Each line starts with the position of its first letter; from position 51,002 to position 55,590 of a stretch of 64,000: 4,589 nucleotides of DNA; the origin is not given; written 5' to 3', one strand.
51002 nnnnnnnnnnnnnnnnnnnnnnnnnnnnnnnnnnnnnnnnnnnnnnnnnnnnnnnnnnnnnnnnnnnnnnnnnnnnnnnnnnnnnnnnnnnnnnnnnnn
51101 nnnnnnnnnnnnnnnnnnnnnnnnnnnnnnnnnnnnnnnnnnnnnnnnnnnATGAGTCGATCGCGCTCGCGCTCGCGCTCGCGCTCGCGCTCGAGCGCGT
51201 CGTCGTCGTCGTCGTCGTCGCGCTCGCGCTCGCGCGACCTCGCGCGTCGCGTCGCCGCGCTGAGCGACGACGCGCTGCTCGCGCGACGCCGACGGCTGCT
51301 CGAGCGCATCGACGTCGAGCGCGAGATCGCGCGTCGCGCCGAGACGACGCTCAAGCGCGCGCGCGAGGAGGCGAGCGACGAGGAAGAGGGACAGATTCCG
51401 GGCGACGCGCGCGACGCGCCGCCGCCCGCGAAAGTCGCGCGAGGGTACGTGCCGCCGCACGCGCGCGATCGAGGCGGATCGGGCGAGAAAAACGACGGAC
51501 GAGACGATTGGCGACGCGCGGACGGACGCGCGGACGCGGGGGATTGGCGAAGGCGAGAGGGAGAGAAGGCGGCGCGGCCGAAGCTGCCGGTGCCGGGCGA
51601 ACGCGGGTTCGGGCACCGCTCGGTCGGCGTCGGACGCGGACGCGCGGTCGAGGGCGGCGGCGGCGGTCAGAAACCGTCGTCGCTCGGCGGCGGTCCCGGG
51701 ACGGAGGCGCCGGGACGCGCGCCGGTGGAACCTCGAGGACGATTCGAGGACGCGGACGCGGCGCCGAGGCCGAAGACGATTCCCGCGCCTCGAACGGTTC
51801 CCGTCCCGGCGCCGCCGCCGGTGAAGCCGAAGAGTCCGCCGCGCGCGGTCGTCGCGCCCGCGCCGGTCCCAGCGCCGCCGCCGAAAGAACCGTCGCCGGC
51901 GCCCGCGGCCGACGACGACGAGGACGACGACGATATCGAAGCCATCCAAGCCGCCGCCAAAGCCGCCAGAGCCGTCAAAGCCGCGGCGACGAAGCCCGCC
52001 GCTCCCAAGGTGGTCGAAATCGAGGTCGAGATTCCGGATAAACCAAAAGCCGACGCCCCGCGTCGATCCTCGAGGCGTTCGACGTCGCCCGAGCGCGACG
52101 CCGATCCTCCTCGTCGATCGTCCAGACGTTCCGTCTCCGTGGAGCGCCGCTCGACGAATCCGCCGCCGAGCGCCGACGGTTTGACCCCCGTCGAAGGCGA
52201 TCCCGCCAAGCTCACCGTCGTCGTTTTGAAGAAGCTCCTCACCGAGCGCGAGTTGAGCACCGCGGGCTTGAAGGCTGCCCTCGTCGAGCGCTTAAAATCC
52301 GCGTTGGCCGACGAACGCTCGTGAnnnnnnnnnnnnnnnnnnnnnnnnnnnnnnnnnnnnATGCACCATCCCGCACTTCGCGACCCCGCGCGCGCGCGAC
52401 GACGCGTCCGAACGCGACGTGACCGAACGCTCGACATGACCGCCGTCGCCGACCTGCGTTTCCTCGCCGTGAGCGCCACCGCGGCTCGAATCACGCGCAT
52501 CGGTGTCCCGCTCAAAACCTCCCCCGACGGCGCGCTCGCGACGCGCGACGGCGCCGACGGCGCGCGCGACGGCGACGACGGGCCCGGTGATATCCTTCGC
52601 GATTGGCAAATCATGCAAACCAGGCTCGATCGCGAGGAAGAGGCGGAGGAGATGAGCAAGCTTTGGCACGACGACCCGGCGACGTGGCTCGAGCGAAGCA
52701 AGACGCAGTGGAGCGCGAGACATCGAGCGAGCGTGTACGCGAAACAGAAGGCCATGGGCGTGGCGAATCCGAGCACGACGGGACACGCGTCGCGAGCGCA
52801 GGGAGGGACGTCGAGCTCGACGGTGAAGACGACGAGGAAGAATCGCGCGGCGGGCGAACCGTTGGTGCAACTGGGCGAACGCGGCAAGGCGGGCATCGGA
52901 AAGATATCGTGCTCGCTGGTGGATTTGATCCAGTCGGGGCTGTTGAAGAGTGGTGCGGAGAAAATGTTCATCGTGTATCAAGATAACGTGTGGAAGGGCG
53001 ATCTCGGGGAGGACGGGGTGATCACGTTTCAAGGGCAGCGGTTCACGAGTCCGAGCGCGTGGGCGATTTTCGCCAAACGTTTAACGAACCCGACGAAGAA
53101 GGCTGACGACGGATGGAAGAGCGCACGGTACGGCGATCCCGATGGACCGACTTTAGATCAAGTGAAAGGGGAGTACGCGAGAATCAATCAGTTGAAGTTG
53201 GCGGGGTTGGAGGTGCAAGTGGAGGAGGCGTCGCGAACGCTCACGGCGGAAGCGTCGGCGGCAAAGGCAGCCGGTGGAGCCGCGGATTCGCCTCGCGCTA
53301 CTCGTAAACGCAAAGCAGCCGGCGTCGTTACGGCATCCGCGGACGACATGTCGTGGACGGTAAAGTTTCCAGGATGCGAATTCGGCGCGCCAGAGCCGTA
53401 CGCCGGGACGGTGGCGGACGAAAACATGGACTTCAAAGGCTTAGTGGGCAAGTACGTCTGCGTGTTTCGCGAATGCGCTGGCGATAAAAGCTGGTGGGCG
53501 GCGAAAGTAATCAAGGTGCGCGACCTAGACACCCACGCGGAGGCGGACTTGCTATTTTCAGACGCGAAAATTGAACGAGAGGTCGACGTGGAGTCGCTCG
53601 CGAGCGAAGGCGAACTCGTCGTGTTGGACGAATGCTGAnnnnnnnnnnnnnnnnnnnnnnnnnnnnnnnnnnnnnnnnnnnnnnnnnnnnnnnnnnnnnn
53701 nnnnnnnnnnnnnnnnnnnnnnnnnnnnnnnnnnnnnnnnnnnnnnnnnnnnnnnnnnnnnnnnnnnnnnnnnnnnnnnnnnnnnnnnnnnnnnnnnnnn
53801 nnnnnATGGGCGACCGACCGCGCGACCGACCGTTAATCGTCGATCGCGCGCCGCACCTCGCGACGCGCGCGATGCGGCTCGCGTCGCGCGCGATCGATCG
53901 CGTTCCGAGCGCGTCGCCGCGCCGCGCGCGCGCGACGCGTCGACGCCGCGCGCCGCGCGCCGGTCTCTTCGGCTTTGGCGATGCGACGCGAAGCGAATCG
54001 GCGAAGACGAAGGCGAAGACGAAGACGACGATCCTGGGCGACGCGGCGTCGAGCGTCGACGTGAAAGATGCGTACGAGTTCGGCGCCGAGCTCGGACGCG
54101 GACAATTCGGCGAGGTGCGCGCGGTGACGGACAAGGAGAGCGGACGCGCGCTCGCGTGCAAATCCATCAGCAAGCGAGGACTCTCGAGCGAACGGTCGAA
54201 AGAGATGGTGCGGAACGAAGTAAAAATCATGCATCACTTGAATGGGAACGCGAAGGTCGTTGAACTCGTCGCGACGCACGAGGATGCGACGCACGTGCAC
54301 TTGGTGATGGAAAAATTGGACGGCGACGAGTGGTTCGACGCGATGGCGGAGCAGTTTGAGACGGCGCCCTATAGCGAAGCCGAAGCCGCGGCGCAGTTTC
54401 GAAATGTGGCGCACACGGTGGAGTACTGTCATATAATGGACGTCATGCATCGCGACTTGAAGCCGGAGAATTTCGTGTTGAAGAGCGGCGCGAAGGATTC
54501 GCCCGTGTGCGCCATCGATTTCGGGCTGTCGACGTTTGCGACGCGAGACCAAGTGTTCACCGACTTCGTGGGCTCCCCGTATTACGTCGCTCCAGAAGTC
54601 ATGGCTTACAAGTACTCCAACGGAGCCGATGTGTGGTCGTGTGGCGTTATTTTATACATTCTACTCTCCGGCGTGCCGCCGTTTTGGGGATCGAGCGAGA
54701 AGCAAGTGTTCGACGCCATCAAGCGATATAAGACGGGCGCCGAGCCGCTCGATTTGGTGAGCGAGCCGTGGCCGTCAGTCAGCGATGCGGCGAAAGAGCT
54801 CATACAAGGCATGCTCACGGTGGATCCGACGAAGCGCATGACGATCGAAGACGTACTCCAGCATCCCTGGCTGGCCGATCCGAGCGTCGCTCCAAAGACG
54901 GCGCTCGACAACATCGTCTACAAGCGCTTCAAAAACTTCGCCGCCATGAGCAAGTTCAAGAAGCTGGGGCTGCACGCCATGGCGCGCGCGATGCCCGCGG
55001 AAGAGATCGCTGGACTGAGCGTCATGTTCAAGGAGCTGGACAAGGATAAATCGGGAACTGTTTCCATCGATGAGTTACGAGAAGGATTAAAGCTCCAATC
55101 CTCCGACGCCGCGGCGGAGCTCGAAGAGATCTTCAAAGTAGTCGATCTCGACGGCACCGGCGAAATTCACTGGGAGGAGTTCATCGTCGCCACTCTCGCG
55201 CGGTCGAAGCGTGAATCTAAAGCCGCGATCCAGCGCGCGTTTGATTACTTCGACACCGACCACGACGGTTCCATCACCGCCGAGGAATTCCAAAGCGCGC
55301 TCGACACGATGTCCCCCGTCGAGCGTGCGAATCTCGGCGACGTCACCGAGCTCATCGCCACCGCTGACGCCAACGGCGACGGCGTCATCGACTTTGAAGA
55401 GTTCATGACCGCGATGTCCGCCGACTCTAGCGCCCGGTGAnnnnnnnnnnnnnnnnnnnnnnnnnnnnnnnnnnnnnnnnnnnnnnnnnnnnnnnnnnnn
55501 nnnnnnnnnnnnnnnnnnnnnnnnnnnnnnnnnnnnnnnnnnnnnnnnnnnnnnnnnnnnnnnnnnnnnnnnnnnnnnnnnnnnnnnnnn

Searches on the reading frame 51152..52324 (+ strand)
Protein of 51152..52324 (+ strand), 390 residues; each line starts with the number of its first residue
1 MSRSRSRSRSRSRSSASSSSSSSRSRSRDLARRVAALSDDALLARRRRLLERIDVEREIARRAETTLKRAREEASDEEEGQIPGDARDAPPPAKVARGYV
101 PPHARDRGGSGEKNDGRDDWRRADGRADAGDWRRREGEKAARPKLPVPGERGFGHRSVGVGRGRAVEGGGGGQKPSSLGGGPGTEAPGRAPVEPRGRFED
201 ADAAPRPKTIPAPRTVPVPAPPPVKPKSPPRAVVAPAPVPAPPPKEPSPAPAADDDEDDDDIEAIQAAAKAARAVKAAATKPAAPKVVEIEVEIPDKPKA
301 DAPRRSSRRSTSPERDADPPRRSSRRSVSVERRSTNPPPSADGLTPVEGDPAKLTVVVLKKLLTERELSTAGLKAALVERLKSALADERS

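Call 10: search_protein_families(library=pfam, proteins=[window:51152-52324:+], max_evalue=0.01)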
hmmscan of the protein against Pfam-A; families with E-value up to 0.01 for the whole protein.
window:51152-52324:+ (390 aa): 2 families
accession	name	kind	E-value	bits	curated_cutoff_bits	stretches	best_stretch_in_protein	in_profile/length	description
PF02037.33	SAP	-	5.8e-10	39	23.9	1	352-385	3-36/37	SAP domain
PF00937.23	CoV_nucleocap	-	0.0072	15.9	30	0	2-74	137-205/342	Coronavirus nucleocapsid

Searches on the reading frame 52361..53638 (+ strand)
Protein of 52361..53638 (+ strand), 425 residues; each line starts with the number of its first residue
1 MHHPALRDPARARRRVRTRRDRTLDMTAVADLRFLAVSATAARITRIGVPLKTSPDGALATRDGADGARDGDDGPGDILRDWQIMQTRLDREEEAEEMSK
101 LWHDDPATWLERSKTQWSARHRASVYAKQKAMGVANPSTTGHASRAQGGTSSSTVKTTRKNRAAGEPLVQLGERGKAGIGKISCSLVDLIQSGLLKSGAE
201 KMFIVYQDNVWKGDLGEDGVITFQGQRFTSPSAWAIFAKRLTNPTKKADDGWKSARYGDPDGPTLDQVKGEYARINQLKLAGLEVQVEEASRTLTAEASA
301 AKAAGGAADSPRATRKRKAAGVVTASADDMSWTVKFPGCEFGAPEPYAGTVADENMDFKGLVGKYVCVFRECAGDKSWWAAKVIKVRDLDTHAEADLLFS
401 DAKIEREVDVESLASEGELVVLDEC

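Call 10: search_protein_families(library=pfam, proteins=[window:52361-53638:+], max_evalue=0.01)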
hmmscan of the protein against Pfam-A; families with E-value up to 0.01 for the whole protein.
window:52361-53638:+ (425 aa): 1 family
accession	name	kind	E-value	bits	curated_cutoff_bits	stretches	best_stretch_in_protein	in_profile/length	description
PF18755.6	RAMA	-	1.6e-20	73.4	35.2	1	180-276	15-105/107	Restriction Enzyme Adenine Methylase Associated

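Call 31: find_homologous_proteins(query=window:52361-53638:+)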
Query window:52361-53638:+ (425 aa): 52 proteins with E <= 0.001 among 8000 candidates.
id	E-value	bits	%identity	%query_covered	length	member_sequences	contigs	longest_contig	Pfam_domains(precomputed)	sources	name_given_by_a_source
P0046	2.0e-261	885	100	94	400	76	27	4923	PF18755.7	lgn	-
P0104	1.3e-236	804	91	94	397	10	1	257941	PF18755.7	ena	-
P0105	1.9e-156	540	61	94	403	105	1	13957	PF18755.7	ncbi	-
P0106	2.4e-148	513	61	93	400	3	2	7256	PF18755.7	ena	-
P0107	1.4e-146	507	59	93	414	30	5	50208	PF18755.7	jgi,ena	-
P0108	2.9e-146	506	62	93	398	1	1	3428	PF18755.7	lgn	-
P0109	1.2e-143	498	59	93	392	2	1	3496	PF18755.7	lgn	-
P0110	1.3e-142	494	59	92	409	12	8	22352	PF18755.7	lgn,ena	-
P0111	2.6e-137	477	59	92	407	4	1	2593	PF18755.7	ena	-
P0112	2.1e-133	464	57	92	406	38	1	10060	PF18755.7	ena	-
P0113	3.8e-112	394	52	93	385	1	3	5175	PF18755.7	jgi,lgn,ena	-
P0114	1.9e-30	125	37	46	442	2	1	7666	PF18755.7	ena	-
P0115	2.1e-30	124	37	46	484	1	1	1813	PF18755.7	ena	-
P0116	2.2e-30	124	37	46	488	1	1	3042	PF18755.7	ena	-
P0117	2.3e-30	124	37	46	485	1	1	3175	PF18755.7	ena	-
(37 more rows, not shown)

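Call 33: find_related_loci(query=A1, collection=metagenome_contigs, flank=5000)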
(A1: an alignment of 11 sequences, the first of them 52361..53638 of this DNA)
Query A1 (425 aa) in metagenome_contigs; peptide patterns used: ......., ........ (x = any residue, [..] = any of these).
351 stretches matched a pattern; 129 encode a relative of the query (tblastn E <= 1e-3); the best 80 are kept; 79 distinct loci.
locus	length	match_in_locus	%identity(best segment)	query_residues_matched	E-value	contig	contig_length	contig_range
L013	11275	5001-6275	100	1-425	0e+0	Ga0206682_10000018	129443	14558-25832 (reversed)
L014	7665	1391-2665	100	1-425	0e+0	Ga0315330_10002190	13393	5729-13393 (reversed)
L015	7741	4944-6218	100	1-425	0e+0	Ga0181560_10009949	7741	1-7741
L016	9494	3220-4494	100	1-425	0e+0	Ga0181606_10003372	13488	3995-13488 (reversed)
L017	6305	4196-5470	100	1-425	0e+0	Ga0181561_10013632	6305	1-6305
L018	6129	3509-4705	92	24-425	0e+0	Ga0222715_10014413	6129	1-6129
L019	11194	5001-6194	63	25-424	4e-165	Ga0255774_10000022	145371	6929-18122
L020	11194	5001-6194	63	25-424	4e-165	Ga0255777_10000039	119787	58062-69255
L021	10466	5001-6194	63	25-424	5e-165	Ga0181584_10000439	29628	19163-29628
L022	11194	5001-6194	63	25-424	4e-165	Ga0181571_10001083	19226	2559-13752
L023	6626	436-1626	62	25-424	2e-163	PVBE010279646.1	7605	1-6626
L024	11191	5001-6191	62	25-424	3e-163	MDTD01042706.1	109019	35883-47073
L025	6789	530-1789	57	3-424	2e-146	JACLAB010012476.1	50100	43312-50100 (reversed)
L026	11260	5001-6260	57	3-424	1e-146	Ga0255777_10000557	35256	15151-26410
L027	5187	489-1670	59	27-424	7e-147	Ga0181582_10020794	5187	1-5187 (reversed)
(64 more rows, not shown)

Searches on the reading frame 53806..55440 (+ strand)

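Call 10: search_protein_families(library=pfam, proteins=[window:53806-55440:+], max_evalue=0.01)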
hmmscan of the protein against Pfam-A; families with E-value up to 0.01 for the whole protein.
window:53806-55440:+ (544 aa): 15 families
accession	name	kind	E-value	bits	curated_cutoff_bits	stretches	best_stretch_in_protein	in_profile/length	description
PF00069.31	Pkinase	-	7e-66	222.7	31.7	1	90-356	1-263/263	Protein kinase domain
PF00036.39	EF-hand_1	-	2.7e-29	99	25.4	4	475-500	2-27/29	EF hand domain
PF13499.12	EF-hand_7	-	6e-28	97.4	30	2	473-538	2-67/67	EF-hand domain pair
PF13405.12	EF-hand_6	-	4.8e-25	85.3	25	3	475-501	2-28/30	EF-hand domain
PF07714.23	PK_Tyr_Ser-Thr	-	2.1e-24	86.7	23.1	1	91-351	2-255/258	Protein tyrosine and serine/threonine kinase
PF13202.12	EF-hand_5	-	7.2e-22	76.2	25.9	3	476-497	2-23/25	EF hand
PF13833.12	EF-hand_8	-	1.1e-19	70.4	28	3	486-537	1-51/54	EF-hand domain pair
PF06293.20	Kdo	-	1.3e-08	35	21.3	1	151-240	75-167/207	Lipopolysaccharide kinase (Kdo/WaaP) family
PF12763.14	EH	-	6.5e-08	32.9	22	0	408-462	13-65/101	EH domain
PF10591.15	SPARC_Ca_bdg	-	3.2e-06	27.9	22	1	466-535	47-112/113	Secreted protein acidic and rich in cysteine Ca binding region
PF01636.29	APH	-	1.9e-05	25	23.2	0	128-199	31-104/239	Phosphotransferase enzyme family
PF14658.12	EF-hand_9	-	2.1e-05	25.3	37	0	477-538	2-63/66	EF-hand domain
PF24548.1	EF_EFCAB10_C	-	0.00053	20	32.5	0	475-502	3-30/60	EFCAB10, C-terminal EF-hand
PF25578.1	EF-hand_STIM1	-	0.0016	18.9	32.2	0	465-496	13-44/80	Stromal interaction molecule 1-like, EF-hand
PF25825.1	SAPC2_N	-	0.0042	17.4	27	0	396-432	2-38/80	SAPC2 EF-hand like N-terminal domain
